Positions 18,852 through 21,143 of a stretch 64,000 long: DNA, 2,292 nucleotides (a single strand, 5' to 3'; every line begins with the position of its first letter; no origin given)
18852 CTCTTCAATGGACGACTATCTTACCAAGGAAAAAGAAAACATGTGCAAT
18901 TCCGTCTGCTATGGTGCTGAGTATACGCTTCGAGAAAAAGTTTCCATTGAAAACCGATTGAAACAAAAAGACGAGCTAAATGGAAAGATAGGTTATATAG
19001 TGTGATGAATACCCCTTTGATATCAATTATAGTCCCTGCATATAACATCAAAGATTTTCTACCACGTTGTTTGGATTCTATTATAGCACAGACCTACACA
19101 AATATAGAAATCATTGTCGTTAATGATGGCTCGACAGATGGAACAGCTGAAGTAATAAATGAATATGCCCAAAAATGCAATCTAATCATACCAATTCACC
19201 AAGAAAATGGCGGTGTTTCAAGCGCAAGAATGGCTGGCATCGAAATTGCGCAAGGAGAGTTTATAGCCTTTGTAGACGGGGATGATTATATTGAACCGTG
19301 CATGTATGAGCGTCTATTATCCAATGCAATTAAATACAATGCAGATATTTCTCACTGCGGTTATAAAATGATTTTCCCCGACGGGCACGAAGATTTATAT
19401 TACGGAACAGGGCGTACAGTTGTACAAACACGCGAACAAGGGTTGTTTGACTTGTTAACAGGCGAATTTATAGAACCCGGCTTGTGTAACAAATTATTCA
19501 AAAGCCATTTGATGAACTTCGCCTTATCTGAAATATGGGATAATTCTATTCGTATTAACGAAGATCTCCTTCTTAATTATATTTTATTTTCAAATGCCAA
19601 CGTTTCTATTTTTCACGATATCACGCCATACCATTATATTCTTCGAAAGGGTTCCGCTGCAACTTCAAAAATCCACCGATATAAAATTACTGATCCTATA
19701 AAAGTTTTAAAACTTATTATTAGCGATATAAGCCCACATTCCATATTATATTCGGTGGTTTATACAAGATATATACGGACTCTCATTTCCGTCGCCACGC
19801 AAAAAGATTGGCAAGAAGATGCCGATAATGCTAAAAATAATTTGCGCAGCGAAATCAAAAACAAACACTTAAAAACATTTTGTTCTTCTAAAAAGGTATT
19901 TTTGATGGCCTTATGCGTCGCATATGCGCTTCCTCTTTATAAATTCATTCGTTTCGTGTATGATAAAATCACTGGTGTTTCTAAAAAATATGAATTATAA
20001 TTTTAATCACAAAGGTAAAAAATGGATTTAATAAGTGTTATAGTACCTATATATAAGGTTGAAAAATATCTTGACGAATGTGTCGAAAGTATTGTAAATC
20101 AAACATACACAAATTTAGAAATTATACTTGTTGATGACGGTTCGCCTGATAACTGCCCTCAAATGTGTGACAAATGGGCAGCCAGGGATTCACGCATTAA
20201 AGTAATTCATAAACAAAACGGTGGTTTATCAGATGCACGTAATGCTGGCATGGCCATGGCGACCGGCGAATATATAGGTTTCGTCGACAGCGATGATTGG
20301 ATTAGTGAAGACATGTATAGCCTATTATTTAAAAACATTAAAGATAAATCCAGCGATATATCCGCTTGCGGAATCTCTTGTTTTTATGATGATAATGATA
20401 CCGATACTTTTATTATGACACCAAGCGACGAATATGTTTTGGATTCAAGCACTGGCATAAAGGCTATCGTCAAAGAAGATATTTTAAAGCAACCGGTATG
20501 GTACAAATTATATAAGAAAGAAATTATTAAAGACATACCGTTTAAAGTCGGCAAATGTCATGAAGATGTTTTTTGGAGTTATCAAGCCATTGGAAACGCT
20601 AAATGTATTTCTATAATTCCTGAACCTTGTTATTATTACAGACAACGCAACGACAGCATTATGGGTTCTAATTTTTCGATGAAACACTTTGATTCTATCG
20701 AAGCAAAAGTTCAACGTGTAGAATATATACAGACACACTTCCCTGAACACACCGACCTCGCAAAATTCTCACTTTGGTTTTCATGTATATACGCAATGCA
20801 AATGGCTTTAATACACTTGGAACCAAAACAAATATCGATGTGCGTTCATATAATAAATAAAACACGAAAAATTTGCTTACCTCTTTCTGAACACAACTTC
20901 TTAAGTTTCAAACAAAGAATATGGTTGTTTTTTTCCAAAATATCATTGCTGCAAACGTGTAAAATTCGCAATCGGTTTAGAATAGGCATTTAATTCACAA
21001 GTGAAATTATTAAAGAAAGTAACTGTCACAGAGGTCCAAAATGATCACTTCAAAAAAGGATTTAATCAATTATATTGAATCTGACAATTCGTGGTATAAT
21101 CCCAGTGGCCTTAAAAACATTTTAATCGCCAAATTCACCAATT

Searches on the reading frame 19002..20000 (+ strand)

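Call 8: search_protein_families(library=pfam, proteins=[window:19002-20000:+])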
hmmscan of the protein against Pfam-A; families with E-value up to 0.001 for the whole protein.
window:19002-20000:+ (332 aa): 3 families
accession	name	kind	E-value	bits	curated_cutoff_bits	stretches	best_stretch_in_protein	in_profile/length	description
PF00535.33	Glycos_transf_2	-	7.6e-37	127.3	23.3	1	8-131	1-125/168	Glycosyl transferase family 2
PF13641.12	Glyco_tranf_2_3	-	7.3e-15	56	27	1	7-107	3-109/230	Glycosyltransferase like family 2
PF10111.15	Glyco_tranf_2_2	-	7.8e-12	45.7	27.3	1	9-107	2-104/276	Glycosyltransferase like family 2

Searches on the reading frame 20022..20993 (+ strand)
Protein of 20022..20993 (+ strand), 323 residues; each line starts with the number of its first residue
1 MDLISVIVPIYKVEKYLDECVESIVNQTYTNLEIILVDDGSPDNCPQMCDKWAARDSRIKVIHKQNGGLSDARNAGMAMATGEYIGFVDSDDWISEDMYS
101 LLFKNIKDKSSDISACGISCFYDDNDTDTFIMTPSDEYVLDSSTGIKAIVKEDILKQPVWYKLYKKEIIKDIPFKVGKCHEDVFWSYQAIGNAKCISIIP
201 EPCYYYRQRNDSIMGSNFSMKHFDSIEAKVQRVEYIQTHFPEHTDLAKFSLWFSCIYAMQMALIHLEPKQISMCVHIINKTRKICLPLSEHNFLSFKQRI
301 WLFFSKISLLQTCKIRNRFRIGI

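Call 8: search_protein_families(library=pfam, proteins=[window:20022-20993:+])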
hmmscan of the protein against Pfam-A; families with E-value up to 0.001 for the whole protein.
window:20022-20993:+ (323 aa): 3 families
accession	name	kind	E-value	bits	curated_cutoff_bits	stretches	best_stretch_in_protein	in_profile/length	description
PF00535.33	Glycos_transf_2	-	9.6e-40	136.7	23.3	1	5-169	1-164/168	Glycosyl transferase family 2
PF10111.15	Glyco_tranf_2_2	-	6.3e-14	52.6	27.3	1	5-150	1-152/276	Glycosyltransferase like family 2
PF13641.12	Glyco_tranf_2_3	-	1.8e-10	41.7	27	1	4-98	3-103/230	Glycosyltransferase like family 2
